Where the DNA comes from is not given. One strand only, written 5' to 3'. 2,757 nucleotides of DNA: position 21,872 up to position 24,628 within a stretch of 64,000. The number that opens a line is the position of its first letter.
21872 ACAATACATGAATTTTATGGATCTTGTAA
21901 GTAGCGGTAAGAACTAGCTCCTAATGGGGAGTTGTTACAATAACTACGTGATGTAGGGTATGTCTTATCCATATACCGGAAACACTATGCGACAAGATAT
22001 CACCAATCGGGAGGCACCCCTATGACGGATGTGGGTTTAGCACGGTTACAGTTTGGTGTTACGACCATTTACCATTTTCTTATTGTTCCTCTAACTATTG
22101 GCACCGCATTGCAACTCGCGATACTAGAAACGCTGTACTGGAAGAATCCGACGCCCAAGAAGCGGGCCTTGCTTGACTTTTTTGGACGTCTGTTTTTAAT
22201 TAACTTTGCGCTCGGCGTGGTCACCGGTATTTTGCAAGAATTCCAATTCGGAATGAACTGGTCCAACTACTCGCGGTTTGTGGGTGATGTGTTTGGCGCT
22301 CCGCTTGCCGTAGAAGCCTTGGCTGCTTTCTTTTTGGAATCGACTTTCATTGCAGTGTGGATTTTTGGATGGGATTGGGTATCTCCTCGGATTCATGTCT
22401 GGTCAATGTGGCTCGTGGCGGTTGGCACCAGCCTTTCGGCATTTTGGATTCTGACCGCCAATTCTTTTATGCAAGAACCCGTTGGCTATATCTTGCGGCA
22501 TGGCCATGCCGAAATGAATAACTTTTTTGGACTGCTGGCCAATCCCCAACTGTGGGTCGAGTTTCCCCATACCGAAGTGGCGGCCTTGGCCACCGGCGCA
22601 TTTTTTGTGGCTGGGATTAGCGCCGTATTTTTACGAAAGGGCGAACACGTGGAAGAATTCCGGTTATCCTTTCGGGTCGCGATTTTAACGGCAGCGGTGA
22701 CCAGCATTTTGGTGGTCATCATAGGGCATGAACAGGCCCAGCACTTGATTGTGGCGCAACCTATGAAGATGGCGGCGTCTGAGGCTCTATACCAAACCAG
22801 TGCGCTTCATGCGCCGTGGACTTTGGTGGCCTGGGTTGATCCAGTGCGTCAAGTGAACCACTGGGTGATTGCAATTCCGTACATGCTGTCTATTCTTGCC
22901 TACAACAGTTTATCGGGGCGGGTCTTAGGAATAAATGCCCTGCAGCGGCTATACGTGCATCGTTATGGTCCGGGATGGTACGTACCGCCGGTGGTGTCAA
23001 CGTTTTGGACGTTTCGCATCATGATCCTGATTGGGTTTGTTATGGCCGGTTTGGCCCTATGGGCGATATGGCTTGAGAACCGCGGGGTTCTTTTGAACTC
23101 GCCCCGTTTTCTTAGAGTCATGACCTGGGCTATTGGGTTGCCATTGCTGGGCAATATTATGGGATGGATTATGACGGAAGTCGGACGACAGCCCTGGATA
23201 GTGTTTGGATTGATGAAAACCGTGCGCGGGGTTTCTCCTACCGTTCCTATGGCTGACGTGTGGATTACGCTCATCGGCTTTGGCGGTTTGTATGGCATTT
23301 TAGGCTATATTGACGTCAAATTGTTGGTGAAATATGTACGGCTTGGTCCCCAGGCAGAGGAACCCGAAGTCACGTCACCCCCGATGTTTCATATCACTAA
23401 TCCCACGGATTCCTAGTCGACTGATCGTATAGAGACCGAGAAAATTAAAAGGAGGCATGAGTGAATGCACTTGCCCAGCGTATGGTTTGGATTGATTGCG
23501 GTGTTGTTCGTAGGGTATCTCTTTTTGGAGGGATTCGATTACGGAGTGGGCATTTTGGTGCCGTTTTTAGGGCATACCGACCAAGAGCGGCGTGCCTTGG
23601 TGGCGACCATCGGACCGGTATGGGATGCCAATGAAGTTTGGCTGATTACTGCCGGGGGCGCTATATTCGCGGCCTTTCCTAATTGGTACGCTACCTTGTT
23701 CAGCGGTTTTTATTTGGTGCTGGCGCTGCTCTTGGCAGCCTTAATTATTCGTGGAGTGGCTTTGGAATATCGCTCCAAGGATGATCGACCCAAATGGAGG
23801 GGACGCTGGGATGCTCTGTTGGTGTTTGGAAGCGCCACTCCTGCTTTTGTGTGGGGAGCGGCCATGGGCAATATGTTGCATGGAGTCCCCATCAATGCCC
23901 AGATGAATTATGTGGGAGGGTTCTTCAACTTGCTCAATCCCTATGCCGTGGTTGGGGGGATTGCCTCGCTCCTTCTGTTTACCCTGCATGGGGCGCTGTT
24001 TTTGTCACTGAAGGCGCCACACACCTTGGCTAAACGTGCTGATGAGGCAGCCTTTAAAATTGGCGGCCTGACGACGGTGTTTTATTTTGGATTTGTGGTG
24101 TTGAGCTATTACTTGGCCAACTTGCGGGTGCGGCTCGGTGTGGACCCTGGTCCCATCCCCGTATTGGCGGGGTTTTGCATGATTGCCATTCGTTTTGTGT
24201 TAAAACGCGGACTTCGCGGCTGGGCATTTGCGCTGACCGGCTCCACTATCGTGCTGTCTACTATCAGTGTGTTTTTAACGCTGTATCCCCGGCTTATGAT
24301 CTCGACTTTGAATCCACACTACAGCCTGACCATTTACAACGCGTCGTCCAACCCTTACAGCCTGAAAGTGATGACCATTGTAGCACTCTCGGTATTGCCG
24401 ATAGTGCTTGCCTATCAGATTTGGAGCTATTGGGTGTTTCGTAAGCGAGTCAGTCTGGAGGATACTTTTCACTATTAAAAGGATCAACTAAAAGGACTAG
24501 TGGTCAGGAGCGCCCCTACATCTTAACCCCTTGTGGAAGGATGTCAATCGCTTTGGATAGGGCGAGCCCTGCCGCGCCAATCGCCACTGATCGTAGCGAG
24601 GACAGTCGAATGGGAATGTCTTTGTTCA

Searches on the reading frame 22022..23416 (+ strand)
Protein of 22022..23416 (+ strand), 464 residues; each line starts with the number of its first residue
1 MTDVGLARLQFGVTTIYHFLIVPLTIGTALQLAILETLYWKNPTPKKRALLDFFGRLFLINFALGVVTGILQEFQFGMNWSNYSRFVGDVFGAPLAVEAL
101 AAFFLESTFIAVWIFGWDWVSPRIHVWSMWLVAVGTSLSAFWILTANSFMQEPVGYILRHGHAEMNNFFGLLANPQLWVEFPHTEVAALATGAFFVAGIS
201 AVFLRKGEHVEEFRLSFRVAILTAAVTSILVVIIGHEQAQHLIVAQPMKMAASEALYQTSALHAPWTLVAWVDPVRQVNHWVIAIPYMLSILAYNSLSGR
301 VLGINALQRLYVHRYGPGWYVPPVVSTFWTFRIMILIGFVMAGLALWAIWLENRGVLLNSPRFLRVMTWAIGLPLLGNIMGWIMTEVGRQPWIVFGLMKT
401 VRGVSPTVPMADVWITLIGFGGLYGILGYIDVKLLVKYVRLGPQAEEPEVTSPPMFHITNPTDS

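Call 71: search_protein_families(library=pfam, proteins=[window:22022-23416:+], max_evalue=0.00001)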
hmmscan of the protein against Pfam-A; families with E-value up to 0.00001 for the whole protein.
window:22022-23416:+ (464 aa): 1 family
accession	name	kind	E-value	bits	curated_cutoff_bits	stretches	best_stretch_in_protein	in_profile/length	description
PF01654.22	Cyt_bd_oxida_I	-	6.1e-155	516.3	26.2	1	6-443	1-418/418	Cytochrome bd terminal oxidase subunit I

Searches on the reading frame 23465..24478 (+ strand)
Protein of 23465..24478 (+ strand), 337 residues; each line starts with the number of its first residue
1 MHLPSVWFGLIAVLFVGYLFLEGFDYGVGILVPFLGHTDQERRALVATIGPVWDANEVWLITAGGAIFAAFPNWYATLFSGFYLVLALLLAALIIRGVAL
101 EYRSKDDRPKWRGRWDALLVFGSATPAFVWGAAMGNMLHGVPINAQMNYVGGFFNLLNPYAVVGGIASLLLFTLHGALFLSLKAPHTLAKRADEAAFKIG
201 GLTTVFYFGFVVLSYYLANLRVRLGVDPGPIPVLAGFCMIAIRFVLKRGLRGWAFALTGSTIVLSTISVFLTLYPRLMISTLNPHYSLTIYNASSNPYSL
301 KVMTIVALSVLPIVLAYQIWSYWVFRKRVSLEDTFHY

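Call 71: search_protein_families(library=pfam, proteins=[window:23465-24478:+], max_evalue=0.00001)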
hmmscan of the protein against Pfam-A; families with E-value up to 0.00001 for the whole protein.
window:23465-24478:+ (337 aa): 1 family
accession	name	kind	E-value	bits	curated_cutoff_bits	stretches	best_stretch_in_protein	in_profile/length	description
PF02322.20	Cyt_bd_oxida_II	-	2.4e-104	349.4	35.6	1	3-325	1-302/302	Cytochrome bd terminal oxidase subunit II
